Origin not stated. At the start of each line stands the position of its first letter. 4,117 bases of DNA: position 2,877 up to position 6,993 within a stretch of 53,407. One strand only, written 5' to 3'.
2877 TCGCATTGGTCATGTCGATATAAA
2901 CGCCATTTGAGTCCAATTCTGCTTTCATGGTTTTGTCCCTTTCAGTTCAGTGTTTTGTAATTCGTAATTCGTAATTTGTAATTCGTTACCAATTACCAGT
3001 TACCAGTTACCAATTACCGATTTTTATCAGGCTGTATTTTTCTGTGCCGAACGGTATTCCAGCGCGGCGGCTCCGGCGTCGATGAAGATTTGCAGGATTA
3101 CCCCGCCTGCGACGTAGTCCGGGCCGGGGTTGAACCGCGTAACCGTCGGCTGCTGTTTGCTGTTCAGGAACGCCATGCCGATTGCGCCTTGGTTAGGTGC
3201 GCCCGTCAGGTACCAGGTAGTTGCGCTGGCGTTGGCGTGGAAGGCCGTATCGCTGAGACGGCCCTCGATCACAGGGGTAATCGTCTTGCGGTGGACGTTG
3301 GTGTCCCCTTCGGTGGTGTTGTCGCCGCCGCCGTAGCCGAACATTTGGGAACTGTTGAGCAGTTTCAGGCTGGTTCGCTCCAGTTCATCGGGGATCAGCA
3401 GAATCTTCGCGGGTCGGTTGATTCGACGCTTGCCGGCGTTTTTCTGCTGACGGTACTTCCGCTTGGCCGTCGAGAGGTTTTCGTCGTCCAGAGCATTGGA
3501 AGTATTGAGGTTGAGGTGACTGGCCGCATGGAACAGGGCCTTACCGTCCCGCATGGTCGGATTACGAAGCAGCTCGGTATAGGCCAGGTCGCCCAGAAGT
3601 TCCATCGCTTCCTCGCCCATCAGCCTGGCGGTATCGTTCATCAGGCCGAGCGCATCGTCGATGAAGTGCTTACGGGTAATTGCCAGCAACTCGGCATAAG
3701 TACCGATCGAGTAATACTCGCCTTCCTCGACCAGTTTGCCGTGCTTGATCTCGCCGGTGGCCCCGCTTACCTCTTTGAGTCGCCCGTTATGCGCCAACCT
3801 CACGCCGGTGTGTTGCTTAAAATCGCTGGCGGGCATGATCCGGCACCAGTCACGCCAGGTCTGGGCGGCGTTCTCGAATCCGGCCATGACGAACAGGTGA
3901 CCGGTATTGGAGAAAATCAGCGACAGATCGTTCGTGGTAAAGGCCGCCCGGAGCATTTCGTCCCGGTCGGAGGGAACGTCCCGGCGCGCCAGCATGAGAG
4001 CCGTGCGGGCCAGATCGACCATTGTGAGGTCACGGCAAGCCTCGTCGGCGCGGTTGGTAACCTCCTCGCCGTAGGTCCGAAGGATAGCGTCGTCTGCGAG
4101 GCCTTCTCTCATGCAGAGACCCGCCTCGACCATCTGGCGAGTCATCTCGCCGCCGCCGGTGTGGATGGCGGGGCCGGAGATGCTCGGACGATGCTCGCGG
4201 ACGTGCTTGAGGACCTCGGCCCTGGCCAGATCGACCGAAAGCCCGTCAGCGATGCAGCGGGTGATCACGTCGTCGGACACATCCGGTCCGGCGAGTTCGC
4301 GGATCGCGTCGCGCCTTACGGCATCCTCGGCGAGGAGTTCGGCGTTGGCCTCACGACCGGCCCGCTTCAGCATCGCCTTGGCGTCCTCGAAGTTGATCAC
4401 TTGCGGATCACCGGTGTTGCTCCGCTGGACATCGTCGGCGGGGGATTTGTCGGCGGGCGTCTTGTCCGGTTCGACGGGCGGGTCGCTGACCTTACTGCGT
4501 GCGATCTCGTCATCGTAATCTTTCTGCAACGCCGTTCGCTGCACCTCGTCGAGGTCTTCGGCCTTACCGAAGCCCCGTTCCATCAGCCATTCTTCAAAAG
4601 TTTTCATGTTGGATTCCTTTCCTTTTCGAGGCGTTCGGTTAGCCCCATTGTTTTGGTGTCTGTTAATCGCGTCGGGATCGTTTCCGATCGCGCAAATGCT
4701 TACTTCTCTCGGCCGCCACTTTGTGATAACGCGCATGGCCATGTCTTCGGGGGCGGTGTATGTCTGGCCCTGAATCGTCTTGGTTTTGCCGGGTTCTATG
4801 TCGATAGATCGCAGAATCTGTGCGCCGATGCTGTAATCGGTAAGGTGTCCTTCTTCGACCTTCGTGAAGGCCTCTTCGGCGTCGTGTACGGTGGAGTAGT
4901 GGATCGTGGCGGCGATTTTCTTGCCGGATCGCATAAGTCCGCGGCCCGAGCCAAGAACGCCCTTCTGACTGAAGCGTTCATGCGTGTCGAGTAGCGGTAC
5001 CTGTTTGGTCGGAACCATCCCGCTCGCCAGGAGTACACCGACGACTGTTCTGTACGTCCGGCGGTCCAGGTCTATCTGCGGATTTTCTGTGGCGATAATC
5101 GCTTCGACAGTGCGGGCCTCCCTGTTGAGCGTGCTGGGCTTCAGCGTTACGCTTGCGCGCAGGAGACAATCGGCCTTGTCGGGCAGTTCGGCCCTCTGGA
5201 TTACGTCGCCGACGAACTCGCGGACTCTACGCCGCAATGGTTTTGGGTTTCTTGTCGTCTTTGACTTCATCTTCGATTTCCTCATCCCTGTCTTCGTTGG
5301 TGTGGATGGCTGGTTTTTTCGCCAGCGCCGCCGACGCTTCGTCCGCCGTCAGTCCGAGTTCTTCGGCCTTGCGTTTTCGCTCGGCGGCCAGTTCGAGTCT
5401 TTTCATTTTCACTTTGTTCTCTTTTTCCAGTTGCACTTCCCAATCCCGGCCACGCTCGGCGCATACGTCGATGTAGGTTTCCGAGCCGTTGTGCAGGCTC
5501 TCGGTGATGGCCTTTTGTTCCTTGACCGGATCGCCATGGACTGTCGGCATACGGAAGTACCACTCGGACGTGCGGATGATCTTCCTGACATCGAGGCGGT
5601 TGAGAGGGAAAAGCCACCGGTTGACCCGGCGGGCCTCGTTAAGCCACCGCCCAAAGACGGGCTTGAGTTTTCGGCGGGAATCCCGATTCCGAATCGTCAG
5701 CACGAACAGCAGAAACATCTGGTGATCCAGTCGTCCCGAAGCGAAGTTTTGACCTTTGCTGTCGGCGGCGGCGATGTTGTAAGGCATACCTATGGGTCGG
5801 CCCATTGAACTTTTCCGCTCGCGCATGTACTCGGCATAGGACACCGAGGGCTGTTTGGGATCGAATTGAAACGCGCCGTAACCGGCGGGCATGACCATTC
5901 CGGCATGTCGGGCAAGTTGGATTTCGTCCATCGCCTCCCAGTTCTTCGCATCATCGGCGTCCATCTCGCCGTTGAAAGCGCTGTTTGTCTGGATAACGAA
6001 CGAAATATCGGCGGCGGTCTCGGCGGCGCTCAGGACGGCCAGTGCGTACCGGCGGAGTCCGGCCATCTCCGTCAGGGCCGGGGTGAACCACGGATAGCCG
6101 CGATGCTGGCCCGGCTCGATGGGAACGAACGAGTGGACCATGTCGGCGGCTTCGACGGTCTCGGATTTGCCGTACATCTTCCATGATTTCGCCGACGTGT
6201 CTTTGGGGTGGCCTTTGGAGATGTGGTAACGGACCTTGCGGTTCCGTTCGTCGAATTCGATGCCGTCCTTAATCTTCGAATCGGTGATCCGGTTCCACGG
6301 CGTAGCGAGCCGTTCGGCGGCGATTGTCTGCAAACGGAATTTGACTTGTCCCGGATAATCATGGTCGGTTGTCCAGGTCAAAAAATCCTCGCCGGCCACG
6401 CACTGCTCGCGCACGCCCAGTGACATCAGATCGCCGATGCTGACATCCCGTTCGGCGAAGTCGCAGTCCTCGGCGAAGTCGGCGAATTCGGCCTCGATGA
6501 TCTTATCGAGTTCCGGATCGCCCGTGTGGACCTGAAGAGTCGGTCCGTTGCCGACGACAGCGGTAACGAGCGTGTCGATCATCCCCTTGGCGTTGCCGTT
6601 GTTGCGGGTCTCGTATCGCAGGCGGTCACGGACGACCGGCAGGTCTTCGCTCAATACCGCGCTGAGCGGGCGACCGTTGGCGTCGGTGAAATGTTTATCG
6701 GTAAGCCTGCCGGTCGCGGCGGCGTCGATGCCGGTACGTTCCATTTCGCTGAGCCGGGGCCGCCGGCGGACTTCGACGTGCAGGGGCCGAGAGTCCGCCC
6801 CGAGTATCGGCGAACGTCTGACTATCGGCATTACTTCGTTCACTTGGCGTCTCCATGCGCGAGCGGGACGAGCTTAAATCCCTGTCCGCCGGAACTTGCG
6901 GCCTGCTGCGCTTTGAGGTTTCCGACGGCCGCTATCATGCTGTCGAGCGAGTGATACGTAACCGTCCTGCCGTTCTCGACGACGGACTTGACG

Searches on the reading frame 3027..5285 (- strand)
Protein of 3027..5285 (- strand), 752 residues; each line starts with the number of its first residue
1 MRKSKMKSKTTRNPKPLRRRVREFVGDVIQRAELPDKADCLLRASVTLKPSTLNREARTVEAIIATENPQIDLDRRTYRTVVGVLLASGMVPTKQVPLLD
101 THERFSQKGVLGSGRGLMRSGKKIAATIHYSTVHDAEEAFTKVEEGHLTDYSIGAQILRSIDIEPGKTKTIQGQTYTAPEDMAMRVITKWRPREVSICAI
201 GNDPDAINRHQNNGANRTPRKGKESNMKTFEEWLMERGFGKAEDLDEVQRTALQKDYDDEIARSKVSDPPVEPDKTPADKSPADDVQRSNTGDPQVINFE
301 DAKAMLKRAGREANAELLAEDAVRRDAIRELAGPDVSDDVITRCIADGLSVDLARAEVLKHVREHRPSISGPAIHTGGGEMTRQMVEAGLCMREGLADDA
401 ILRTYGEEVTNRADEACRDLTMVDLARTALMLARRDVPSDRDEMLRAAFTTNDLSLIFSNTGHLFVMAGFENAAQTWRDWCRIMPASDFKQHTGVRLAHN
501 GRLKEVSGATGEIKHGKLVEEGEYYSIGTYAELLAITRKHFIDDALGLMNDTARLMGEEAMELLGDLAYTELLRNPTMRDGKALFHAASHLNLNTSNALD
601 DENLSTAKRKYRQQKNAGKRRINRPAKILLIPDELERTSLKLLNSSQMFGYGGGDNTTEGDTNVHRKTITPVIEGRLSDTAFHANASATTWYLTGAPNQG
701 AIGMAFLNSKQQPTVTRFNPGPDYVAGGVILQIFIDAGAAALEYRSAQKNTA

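Call 84: search_protein_families(library=pfam, proteins=[window:3027-5285:-], max_evalue=0.00001)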
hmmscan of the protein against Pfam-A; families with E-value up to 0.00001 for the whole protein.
window:3027-5285:- (752 aa): 2 families
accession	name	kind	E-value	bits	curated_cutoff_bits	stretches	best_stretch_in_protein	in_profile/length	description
PF25209.1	Phage_capsid_4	-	3e-31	110.1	27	1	443-750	2-262/262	Phage capsid protein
PF10124.15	Mu-like_gpT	-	7.4e-06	26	20.1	0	594-664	215-283/289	Mu-like prophage major head subunit gpT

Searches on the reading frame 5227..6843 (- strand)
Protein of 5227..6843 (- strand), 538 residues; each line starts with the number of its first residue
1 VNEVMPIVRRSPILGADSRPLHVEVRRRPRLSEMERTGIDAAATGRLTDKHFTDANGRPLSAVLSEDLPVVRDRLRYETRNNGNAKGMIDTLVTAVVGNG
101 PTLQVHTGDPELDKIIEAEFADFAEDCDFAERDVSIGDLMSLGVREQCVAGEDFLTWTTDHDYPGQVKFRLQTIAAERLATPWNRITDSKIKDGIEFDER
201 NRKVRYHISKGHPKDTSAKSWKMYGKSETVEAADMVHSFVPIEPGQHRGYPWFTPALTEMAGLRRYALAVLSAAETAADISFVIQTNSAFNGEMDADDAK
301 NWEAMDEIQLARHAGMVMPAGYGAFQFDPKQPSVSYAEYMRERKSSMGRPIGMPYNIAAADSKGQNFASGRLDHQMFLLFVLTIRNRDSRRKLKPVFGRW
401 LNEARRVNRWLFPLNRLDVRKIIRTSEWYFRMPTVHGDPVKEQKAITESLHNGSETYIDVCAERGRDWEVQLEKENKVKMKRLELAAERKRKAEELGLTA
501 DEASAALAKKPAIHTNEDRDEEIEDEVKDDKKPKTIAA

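Call 84: search_protein_families(library=pfam, proteins=[window:5227-6843:-], max_evalue=0.00001)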
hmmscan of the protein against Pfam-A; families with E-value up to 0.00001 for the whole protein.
window:5227-6843:- (538 aa): 1 family
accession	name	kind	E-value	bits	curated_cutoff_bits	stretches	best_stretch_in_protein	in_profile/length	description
PF05136.18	Phage_portal_2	-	5.2e-59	200.6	32.9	1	59-374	14-343/354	Phage portal protein, lambda family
